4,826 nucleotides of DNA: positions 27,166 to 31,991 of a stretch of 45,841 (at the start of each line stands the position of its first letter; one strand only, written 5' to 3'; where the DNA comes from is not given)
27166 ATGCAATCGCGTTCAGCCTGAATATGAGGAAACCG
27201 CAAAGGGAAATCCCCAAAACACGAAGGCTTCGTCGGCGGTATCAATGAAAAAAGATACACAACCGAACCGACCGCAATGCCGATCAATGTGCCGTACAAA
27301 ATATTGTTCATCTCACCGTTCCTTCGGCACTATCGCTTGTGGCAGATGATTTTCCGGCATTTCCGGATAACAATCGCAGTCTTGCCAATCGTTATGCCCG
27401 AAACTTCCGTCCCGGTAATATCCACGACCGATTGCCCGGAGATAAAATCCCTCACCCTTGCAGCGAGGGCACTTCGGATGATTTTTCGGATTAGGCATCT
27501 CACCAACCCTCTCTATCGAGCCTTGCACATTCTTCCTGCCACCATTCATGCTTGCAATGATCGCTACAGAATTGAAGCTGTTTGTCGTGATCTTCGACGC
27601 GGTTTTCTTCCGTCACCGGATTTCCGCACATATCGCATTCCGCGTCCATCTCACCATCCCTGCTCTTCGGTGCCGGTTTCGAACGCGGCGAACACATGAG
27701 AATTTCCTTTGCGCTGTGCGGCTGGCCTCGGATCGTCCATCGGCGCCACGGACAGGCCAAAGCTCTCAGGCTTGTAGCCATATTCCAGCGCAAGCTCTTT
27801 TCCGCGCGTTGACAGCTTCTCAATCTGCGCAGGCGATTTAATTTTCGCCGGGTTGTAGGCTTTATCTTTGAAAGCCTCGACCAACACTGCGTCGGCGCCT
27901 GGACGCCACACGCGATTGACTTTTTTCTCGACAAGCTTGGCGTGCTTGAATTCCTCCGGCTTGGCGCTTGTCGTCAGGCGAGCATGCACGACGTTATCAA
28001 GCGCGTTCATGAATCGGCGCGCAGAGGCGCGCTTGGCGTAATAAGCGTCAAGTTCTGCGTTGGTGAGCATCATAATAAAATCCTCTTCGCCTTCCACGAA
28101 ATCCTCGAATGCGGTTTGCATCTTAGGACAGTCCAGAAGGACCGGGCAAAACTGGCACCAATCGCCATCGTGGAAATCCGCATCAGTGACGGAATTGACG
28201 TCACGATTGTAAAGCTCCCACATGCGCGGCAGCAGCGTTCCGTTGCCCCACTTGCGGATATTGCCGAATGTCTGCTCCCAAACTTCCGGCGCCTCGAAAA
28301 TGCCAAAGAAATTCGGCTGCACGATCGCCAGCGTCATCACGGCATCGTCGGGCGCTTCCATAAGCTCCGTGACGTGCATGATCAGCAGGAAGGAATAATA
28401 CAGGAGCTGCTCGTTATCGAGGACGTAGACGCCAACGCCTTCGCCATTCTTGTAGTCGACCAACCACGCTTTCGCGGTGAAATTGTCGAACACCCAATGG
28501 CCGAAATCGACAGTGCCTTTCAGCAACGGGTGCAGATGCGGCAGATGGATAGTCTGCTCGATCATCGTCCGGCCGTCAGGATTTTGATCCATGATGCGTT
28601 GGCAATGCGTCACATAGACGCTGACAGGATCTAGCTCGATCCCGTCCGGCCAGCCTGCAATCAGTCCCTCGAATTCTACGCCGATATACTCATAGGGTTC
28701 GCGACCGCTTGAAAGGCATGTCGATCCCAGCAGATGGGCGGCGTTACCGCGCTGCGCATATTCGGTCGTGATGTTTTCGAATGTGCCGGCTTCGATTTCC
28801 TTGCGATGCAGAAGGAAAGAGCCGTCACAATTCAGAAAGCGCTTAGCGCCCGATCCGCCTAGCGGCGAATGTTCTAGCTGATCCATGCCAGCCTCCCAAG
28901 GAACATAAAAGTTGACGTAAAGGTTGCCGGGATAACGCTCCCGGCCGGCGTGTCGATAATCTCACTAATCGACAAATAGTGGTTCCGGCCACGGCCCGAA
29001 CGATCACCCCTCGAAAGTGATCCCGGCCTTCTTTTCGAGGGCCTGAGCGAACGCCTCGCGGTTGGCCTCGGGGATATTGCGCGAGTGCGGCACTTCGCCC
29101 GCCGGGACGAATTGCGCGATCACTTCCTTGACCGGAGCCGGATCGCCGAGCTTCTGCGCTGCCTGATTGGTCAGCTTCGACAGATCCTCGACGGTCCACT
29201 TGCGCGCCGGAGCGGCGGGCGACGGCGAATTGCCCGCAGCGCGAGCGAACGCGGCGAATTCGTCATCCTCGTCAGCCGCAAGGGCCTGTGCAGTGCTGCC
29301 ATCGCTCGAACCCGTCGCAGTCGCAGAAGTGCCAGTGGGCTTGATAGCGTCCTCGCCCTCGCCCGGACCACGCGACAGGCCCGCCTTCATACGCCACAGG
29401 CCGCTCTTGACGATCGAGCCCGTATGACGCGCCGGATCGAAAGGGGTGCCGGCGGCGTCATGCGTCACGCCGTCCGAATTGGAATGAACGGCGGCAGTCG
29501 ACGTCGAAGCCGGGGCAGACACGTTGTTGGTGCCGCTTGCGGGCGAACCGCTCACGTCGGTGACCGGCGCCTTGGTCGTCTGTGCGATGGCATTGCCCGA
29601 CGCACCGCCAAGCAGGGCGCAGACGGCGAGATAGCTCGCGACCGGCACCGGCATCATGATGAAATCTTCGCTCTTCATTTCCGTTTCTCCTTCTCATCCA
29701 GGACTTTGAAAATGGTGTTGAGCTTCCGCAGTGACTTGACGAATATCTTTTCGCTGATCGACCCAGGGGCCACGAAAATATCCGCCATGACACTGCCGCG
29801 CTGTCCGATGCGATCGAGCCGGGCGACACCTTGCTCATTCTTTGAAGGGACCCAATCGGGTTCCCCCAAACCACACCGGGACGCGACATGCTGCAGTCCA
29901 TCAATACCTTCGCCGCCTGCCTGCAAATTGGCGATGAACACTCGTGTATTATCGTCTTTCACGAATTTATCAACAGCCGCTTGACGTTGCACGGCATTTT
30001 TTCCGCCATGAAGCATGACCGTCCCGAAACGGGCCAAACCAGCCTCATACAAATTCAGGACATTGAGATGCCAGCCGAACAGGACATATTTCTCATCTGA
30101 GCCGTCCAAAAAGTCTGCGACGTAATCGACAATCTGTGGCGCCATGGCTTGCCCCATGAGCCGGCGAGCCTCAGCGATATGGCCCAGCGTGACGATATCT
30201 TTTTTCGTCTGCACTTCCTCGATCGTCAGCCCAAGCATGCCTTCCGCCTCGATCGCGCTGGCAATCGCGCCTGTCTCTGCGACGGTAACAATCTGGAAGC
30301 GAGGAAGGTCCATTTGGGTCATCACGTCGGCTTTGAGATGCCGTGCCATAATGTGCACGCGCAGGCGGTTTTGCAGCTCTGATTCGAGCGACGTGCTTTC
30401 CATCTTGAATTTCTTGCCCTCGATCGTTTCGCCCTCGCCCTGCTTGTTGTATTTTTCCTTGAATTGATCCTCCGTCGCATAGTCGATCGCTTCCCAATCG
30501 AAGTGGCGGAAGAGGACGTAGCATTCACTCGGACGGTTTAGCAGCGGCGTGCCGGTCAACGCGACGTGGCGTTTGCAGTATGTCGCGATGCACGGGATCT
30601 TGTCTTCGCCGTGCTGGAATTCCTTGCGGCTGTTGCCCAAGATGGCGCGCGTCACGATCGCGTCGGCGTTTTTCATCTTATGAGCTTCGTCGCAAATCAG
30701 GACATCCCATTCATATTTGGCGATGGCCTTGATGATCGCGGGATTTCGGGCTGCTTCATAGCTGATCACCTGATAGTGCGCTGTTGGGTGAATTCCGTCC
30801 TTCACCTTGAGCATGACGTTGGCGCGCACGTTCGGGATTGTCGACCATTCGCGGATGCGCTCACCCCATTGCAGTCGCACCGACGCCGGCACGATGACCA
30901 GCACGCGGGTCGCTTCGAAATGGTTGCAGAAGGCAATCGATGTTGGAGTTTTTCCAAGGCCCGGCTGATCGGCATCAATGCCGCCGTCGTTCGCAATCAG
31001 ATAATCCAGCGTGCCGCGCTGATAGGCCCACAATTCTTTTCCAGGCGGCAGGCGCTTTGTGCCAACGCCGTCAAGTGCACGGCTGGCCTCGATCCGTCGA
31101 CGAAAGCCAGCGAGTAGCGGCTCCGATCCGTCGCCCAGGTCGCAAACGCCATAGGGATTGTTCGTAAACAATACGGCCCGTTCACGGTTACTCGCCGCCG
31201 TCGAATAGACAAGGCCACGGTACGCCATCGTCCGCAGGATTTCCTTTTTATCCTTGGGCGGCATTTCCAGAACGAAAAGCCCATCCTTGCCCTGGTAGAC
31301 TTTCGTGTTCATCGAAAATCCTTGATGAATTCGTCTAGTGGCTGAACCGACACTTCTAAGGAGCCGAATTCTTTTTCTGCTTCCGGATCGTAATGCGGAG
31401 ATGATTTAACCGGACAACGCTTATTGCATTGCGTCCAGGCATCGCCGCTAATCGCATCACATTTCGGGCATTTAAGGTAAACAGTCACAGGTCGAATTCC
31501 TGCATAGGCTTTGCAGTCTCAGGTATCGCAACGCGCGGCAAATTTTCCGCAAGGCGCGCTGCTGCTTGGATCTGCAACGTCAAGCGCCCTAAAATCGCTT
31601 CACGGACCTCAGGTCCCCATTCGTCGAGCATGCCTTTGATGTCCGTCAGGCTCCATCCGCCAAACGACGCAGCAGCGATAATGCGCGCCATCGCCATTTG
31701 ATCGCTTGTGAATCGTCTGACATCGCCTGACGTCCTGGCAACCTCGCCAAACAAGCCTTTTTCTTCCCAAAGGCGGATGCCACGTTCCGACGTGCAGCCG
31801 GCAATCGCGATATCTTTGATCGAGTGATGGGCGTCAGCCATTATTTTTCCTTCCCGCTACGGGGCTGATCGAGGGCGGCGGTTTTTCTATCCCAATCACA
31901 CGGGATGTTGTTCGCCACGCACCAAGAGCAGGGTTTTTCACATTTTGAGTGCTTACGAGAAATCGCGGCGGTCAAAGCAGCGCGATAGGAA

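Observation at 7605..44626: Ten phage proteins share the same C-terminal tail, [E/x]-[F/Y]-D-L-COOH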

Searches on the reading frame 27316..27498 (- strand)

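Call 30: search_protein_families(library=pfam, proteins=[window:27316-27498:-], max_evalue=0.05)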
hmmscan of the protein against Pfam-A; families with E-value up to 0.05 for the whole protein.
window:27316-27498:- (61 aa): 1 family
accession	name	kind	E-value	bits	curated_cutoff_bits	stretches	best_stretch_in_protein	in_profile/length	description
PF14354.12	Lar_restr_allev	-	0.018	15.7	28.6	1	6-45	2-33/58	Restriction alleviation protein Lar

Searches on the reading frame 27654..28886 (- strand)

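Call 11: search_protein_families(library=pfam, proteins=[window:27654-28886:-], max_evalue=0.01)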
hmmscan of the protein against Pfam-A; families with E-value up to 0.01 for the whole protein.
window:27654-28886:- (411 aa): 1 family
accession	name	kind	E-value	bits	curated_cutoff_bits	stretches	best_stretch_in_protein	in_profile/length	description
PF10926.14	DUF2800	-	2.6e-32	112.9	21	1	6-388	1-368/368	Protein of unknown function (DUF2800)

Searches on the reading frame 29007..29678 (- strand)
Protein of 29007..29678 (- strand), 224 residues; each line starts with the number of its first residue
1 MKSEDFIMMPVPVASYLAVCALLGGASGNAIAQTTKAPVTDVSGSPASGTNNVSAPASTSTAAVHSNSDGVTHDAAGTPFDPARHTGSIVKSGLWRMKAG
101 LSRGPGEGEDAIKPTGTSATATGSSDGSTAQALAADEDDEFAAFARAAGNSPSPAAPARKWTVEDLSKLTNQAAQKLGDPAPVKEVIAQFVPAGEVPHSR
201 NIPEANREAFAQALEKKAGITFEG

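Call 11: search_protein_families(library=pfam, proteins=[window:29007-29678:-], max_evalue=0.01)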
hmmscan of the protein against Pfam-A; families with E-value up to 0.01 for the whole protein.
window:29007-29678:- (224 aa): 0 families

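Call 33: search_solved_structures(query=window:29007-29678:-, max_evalue=1)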
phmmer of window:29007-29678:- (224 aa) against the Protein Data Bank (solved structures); distinct sequences matched with E-value up to 1: 1.
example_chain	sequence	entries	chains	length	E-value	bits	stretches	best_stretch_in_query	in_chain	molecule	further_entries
5h7b_A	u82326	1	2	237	0.95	12.7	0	151-215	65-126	Immunoglobulin G-binding protein A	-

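Call 34: search_protein_families(library=phrogs, proteins=[window:29007-29678:-], max_evalue=0.01)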
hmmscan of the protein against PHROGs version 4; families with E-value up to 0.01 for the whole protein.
window:29007-29678:- (224 aa): 0 families

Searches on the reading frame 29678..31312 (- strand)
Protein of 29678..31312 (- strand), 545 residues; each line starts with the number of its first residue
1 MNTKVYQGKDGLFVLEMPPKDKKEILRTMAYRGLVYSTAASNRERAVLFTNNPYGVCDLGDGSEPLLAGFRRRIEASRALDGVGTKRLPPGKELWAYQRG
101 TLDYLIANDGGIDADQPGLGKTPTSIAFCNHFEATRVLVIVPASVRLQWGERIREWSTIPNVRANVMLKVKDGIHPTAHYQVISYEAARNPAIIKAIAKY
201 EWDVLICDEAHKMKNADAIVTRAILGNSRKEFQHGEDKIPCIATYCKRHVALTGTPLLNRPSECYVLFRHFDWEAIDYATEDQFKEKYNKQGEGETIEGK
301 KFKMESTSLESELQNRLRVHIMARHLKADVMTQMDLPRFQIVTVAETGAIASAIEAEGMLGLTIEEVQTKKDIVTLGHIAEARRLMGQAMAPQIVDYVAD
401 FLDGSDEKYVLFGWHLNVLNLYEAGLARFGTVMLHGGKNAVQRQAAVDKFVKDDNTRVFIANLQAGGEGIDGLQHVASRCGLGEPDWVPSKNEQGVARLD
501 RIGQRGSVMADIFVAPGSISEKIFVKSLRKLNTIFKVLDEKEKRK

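Call 11: search_protein_families(library=pfam, proteins=[window:29678-31312:-], max_evalue=0.01)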
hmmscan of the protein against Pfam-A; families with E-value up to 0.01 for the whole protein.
window:29678-31312:- (545 aa): 3 families
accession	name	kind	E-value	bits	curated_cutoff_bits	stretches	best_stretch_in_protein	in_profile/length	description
PF00176.29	SNF2-rel_dom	-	5e-20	72.2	24.9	1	108-338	17-231/290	SNF2-related domain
PF04851.21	ResIII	-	3e-07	31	22.5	1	117-224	32-146/164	Type III restriction enzyme, res subunit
PF00271.37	Helicase_C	-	0.00028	21.5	23.5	1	405-503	14-110/110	Helicase conserved C-terminal domain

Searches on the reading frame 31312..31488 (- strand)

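Call 30: search_protein_families(library=pfam, proteins=[window:31312-31488:-], max_evalue=0.05)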
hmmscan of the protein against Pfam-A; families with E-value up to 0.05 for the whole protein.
window:31312-31488:- (59 aa): 1 family
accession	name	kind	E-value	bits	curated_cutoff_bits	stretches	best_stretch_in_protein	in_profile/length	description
PF14952.11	zf-tcix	-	0.036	14.1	31.2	1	6-27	12-34/42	Putative treble-clef, zinc-finger, Zn-binding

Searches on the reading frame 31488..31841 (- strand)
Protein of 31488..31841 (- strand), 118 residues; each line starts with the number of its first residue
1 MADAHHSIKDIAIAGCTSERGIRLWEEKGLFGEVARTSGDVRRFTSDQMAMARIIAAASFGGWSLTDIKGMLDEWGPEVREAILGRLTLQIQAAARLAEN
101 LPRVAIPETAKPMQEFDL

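Call 7: search_protein_families(library=pfam, proteins=[window:31488-31841:-], max_evalue=0.01)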
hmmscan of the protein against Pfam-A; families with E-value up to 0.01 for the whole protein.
window:31488-31841:- (118 aa): 2 families
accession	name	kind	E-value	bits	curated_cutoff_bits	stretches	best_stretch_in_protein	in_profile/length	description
PF13411.12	MerR_1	-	1.8e-06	28.4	21.6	1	18-74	13-68/69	MerR HTH family regulatory protein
PF00376.29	MerR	-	0.003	17.8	28.2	1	18-44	12-38/38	MerR family regulatory protein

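Call 8: search_protein_families(library=phrogs, proteins=[window:31488-31841:-], max_evalue=0.01)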
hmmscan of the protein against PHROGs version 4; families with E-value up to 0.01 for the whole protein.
window:31488-31841:- (118 aa): 1 family
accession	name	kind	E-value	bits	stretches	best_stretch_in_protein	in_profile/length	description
phrog_11671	-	unknown function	1.5e-06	29.4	1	7-72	9-74/146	-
